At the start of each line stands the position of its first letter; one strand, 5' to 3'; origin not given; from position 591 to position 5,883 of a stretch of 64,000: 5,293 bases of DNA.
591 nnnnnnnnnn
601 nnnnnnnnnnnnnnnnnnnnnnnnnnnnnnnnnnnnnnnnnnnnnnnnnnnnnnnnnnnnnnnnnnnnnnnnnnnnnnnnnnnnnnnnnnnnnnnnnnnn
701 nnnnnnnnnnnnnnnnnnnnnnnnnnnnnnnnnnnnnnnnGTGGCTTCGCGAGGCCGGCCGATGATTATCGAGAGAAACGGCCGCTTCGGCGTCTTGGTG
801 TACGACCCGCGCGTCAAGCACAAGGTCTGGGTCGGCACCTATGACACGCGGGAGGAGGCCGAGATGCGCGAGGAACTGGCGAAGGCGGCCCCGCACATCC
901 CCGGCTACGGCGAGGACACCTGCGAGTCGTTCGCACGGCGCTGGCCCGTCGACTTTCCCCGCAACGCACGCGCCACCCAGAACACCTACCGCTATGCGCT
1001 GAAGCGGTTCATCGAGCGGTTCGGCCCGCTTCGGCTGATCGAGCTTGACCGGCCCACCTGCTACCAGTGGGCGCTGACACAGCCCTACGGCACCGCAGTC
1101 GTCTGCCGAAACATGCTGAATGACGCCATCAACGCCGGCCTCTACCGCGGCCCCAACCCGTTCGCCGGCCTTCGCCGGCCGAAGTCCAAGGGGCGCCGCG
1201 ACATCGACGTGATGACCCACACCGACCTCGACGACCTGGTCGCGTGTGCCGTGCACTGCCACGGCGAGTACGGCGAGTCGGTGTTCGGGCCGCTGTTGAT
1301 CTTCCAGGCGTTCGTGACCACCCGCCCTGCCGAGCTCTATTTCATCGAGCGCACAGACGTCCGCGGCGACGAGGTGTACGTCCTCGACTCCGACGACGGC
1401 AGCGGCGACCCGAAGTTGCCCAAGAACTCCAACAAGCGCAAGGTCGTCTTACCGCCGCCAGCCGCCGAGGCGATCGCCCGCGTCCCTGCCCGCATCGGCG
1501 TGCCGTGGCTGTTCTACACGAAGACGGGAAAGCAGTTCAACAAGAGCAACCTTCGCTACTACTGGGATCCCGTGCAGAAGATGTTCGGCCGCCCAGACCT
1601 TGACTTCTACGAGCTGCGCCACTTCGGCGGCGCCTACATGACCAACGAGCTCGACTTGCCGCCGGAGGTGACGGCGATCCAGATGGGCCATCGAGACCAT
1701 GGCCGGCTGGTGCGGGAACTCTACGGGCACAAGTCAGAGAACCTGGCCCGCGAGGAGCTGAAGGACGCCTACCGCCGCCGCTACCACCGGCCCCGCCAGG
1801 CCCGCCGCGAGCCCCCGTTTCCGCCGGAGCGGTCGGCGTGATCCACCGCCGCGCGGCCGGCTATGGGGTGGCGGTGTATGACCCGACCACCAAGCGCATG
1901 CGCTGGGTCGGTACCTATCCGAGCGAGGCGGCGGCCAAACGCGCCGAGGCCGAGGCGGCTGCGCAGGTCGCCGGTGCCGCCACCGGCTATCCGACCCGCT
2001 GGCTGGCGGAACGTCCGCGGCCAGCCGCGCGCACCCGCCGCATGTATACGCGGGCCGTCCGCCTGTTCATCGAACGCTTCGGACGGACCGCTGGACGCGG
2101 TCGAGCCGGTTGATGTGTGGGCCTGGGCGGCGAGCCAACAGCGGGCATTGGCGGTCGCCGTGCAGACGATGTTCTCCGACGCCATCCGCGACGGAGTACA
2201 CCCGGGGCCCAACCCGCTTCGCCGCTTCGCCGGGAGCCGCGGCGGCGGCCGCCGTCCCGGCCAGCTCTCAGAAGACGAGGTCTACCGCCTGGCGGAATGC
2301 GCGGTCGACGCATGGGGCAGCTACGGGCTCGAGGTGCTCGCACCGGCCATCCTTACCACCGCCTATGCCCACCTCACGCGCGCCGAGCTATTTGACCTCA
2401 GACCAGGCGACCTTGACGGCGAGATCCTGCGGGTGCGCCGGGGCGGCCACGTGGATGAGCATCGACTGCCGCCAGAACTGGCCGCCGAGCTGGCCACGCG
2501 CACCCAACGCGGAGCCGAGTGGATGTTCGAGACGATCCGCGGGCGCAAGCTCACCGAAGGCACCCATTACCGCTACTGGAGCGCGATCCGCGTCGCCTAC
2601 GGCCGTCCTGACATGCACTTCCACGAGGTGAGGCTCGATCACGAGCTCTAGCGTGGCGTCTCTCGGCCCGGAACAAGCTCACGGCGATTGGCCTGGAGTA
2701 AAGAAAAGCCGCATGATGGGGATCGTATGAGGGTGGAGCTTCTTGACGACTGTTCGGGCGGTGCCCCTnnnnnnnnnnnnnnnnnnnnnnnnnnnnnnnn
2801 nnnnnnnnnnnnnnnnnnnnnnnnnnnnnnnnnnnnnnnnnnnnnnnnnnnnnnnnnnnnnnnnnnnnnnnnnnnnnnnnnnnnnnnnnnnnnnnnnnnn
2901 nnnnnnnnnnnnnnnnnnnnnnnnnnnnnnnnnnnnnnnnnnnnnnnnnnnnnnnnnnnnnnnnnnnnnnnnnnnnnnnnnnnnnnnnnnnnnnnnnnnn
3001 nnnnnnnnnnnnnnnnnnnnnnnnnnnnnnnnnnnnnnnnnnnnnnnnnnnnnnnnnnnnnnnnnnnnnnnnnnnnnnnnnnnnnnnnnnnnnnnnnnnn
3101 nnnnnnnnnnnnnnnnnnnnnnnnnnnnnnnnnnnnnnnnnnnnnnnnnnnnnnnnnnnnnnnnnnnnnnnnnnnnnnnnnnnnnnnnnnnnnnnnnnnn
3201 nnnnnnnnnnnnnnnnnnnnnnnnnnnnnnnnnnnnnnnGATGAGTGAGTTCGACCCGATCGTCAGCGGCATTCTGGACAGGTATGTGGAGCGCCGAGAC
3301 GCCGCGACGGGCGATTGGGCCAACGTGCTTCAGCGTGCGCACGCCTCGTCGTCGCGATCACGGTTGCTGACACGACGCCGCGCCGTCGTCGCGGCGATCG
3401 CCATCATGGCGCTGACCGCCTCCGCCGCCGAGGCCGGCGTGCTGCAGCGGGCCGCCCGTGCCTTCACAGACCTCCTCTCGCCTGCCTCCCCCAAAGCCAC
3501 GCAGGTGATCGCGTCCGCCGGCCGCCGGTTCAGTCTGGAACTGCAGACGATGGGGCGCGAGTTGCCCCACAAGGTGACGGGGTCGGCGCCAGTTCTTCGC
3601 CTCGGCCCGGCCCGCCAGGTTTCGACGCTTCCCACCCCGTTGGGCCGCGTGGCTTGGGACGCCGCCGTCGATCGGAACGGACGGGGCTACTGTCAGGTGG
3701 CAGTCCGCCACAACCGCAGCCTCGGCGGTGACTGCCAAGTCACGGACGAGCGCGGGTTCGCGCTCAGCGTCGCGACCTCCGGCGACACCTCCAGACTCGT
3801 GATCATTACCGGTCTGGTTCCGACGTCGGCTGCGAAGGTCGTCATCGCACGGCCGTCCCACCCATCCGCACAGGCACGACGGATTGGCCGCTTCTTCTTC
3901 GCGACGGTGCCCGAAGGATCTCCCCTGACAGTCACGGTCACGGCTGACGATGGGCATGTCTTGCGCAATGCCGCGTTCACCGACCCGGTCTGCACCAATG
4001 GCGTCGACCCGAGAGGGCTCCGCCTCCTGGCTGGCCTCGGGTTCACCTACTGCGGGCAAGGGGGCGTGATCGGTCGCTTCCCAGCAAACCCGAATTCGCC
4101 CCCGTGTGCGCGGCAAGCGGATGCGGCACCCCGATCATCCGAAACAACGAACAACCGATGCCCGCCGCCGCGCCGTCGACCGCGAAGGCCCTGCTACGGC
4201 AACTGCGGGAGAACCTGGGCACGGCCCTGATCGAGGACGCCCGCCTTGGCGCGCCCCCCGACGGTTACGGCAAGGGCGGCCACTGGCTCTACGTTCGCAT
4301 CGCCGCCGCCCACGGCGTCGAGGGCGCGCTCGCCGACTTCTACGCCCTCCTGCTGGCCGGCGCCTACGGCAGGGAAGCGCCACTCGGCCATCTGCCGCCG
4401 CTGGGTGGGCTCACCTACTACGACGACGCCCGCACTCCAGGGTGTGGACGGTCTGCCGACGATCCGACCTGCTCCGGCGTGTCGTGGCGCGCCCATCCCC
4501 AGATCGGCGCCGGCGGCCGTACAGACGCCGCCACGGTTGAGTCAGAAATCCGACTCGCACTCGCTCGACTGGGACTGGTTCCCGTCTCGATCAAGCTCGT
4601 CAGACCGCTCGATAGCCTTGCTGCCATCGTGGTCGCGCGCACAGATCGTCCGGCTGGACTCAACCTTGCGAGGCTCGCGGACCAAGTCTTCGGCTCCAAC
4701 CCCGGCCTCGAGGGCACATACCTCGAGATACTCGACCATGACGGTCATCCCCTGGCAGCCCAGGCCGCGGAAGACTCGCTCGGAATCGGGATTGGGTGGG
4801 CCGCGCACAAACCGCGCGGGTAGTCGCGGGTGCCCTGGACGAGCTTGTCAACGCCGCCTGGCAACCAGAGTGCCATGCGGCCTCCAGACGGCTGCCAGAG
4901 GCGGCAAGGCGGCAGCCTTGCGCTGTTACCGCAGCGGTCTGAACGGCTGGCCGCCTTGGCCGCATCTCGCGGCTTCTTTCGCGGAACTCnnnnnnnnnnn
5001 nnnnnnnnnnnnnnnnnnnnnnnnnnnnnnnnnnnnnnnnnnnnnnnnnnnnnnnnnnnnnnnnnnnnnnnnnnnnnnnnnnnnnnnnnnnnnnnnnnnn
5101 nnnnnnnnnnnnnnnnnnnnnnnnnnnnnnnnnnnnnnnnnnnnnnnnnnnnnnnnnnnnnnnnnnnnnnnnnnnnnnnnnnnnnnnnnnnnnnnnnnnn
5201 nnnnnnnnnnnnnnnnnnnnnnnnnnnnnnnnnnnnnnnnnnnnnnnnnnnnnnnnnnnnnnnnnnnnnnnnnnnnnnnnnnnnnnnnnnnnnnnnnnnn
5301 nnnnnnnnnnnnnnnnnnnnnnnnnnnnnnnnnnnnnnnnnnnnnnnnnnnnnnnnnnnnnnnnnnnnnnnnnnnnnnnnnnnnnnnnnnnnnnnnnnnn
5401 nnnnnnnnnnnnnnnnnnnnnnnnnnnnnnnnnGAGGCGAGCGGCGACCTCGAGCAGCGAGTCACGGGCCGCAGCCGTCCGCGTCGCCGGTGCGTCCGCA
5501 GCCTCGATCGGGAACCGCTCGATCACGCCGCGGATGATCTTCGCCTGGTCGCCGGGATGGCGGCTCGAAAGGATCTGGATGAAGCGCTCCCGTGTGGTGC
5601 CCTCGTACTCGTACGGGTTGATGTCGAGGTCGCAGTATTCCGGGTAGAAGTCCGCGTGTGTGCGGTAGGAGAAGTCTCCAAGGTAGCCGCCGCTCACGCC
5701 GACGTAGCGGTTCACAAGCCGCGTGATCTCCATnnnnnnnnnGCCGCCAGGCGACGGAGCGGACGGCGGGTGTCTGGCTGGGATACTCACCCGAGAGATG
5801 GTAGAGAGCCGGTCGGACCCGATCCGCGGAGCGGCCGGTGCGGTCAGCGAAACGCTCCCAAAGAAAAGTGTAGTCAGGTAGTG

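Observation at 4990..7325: Divergent HEPN (Abi_C/AbiJ-like) and AAA ATPase with PD-(D/E)xK-like tail sharing a palindromic promoter: possible two-gene defence module on the island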

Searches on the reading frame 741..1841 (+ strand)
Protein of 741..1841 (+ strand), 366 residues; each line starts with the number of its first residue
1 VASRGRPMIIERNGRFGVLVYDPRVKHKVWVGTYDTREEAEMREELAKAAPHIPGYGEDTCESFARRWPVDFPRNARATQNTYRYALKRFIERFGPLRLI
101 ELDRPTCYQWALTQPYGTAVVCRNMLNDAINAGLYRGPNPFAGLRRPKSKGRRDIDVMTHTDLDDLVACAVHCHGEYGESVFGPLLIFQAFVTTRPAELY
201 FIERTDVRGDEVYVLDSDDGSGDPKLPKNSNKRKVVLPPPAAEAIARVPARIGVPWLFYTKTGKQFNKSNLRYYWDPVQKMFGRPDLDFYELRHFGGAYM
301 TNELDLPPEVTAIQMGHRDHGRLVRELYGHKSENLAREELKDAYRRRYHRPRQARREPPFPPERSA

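Call 11: search_protein_families(library=pfam, proteins=[window:741-1841:+], max_evalue=0.01)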
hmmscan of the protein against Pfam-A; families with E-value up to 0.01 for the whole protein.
window:741-1841:+ (366 aa): 1 family
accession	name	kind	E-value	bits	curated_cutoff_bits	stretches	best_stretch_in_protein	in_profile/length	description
PF00589.27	Phage_integrase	-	0.0045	17.2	27.1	1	208-331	52-168/172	Phage integrase family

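Call 59: search_protein_families(library=phrogs, proteins=[window:741-1841:+], max_evalue=0.001)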
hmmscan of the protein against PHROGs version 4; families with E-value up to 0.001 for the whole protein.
window:741-1841:+ (366 aa): 2 families
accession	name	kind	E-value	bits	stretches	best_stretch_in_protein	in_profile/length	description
phrog_1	-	integration and excision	5.6e-27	96.3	1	12-339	120-443/611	integrase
phrog_216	-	integration and excision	1.3e-07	32.1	1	183-345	77-238/301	integrase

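Call 76: search_protein_families(library=padloc, proteins=[window:741-1841:+], max_evalue=0.001)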
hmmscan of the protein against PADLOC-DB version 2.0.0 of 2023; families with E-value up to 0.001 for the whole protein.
window:741-1841:+ (366 aa): 0 families

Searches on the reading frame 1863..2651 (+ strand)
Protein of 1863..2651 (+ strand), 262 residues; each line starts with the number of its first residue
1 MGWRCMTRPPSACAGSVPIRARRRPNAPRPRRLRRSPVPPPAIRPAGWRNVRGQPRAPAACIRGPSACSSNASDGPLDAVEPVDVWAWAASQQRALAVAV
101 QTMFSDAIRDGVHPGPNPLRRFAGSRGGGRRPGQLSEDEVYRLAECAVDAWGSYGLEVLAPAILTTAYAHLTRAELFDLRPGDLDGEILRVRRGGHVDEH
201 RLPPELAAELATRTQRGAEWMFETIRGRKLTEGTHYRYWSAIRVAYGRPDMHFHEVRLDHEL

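Call 11: search_protein_families(library=pfam, proteins=[window:1863-2651:+], max_evalue=0.01)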
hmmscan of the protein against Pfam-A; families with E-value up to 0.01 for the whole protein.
window:1863-2651:+ (262 aa): 0 families

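Call 59: search_protein_families(library=phrogs, proteins=[window:1863-2651:+], max_evalue=0.001)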
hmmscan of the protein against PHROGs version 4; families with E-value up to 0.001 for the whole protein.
window:1863-2651:+ (262 aa): 1 family
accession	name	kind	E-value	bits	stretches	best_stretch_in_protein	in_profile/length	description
phrog_1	-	integration and excision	0.00016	22.1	1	101-257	237-399/611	integrase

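Call 76: search_protein_families(library=padloc, proteins=[window:1863-2651:+], max_evalue=0.001)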
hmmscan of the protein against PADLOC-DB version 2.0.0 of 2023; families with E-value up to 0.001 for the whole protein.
window:1863-2651:+ (262 aa): 0 families

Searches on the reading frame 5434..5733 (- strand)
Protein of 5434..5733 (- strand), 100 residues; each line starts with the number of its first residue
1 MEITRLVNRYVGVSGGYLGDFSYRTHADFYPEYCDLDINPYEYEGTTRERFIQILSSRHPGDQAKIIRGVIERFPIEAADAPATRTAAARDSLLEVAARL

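Call 70: search_protein_representatives(protein=window:5434-5733:-)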
Query: 100 residues. Proteins with E-value up to 0.001 (for the whole library): 385; up to 1e-10: 283; up to 1e-30: 25. The best 150 are listed.
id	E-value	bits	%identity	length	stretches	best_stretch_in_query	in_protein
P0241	1.2e-43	163.5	72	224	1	2-100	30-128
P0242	1.7e-39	150.2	82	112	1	1-82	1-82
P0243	2.6e-37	143.2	69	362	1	1-100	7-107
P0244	1.6e-36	140.7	70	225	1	2-88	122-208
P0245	3.5e-36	139.6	67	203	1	1-100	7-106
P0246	7.3e-36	138.6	67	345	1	2-97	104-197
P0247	1.7e-34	134.2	63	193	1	2-100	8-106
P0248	2.0e-34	134.0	69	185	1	2-89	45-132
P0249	2.9e-34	133.4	78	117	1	2-75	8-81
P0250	7.4e-34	132.1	62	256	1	2-100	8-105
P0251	1.6e-33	131.1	66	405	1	2-100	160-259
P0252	1.8e-33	130.9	74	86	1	2-77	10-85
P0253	2.3e-33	130.6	65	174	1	2-90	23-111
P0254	2.7e-33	130.4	63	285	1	2-100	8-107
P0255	5.9e-33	129.3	64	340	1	2-100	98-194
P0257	2.3e-32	127.4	65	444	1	2-100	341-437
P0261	1.5e-31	124.7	59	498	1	2-100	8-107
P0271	4.6e-30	120.0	68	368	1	2-78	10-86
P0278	7.5e-29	116.1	67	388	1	2-80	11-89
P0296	3.4e-26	107.6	54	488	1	2-100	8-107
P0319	2.3e-24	101.7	60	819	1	2-99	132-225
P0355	4.3e-22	94.4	59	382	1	3-75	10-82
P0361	2.0e-21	92.3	55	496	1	2-79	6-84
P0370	5.7e-21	90.8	55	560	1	2-78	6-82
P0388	1.1e-19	86.7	58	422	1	2-77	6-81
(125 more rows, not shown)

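Call 71: search_protein_families(library=pfam, proteins=[P0261, P0296, P0361, P0370, P0388, P0271, P0278, P0355, P0319, P0257], max_evalue=0.001)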
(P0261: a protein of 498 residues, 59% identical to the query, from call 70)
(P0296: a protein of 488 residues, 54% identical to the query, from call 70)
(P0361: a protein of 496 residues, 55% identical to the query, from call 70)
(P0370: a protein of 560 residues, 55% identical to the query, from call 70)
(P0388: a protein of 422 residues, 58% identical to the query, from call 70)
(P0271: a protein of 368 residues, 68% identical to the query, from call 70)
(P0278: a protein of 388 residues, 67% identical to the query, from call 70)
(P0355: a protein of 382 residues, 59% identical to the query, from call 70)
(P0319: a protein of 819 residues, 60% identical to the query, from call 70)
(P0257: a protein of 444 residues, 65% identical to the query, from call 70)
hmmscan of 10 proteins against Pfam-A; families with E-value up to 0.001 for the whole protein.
P0261 (498 aa): 2 families
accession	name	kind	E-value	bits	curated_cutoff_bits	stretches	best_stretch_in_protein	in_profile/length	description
PF13676.11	TIR_2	-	2.2e-14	54.4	28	1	126-238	1-113/122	TIR domain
PF01582.25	TIR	-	5.3e-07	30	21.3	1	126-203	4-82/179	TIR domain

P0296 (488 aa): 2 families
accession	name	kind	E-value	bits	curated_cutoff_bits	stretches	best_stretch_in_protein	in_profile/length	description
PF13676.11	TIR_2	-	2e-13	51.3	28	1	128-239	1-112/122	TIR domain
PF01582.25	TIR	-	7.8e-07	29.5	21.3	1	128-206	4-83/179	TIR domain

P0361 (496 aa): 1 family
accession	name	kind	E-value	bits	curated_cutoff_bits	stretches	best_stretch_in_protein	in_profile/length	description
PF19960.5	EAD7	-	1.8e-18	66.5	32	1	430-490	1-61/62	Effector-associated domain 7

P0370 (560 aa): 2 families
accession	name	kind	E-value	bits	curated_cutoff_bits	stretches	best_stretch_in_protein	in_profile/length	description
PF00069.31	Pkinase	-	6.3e-31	108.2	31.7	1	134-369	9-244/263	Protein kinase domain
PF07714.23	PK_Tyr_Ser-Thr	-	5e-18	65.8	23.1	1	133-354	8-229/258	Protein tyrosine and serine/threonine kinase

P0388 (422 aa): 1 family
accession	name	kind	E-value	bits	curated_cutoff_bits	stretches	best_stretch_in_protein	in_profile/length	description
PF13271.11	DUF4062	-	2.4e-31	108.2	24.7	1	138-220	1-82/82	Domain of unknown function (DUF4062)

P0271 (368 aa): 1 family
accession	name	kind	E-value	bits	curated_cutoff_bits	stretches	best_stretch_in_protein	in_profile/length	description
PF14355.11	Abi_C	-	7.8e-21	74.4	24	1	279-355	1-81/83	Abortive infection C-terminus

P0278 (388 aa): 0 families

P0355 (382 aa): 2 families
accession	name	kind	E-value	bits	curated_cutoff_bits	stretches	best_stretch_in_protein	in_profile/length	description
PF00069.31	Pkinase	-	7.3e-35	121.1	31.7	1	133-345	1-207/263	Protein kinase domain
PF07714.23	PK_Tyr_Ser-Thr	-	2.2e-19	70.2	23.1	1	135-373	3-233/258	Protein tyrosine and serine/threonine kinase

P0319 (819 aa): 2 families
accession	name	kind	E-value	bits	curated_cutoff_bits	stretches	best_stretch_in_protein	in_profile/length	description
PF08357.16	SEFIR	-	3.5e-14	53.8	23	1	425-553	2-140/150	SEFIR domain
PF13676.11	TIR_2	-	8.2e-11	42.9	28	1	426-563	1-119/122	TIR domain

P0257 (444 aa): 2 families
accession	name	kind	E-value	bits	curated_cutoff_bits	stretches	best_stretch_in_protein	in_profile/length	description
PF13676.11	TIR_2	-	7.2e-16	59.2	28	1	143-258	1-111/122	TIR domain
PF01582.25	TIR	-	7.9e-06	26.2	21.3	1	150-237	13-96/179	TIR domain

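Call 74: search_protein_families(library=pfam, alignment_id=A4, max_evalue=0.0001)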
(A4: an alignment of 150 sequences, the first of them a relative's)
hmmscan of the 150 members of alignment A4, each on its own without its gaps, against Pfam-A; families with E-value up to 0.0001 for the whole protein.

A. member 1, P0241 (224 aa): 0 families

B. families by the number of members that match (of 150 scanned): 24 families
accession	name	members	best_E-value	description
PF14355.11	Abi_C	47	1.2e-21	Abortive infection C-terminus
PF13676.11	TIR_2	16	1.2e-30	TIR domain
PF01582.25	TIR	8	4.2e-11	TIR domain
PF00069.31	Pkinase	2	7.3e-35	Protein kinase domain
PF10137.14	CAP12-PCTIR_TIR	2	6e-26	CAP12/Pycsar effector protein, TIR domain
PF07714.23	PK_Tyr_Ser-Thr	2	2.2e-19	Protein tyrosine and serine/threonine kinase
PF19960.5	EAD7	2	1.8e-18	Effector-associated domain 7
PF18185.7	STALD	2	7e-07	Sir2- and TIR-associating SLOG family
PF13271.11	DUF4062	1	2.4e-31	Domain of unknown function (DUF4062)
PF10130.15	PIN_2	1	2.6e-17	PIN domain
PF08357.16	SEFIR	1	3.5e-14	SEFIR domain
PF24814.1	WD40_Prp19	1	1.2e-08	Prp19 WD40 domain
PF24817.1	WD40_WDHD1_1st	1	3.2e-07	WDHD1 first WD40 domain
PF25168.1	Beta-prop_WDR36-Utp21_2nd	1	3.3e-07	WDR36/Utp21 second beta-propeller domain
PF25174.1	Beta-prop_THOC3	1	4.7e-07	THOC3 beta-propeller domain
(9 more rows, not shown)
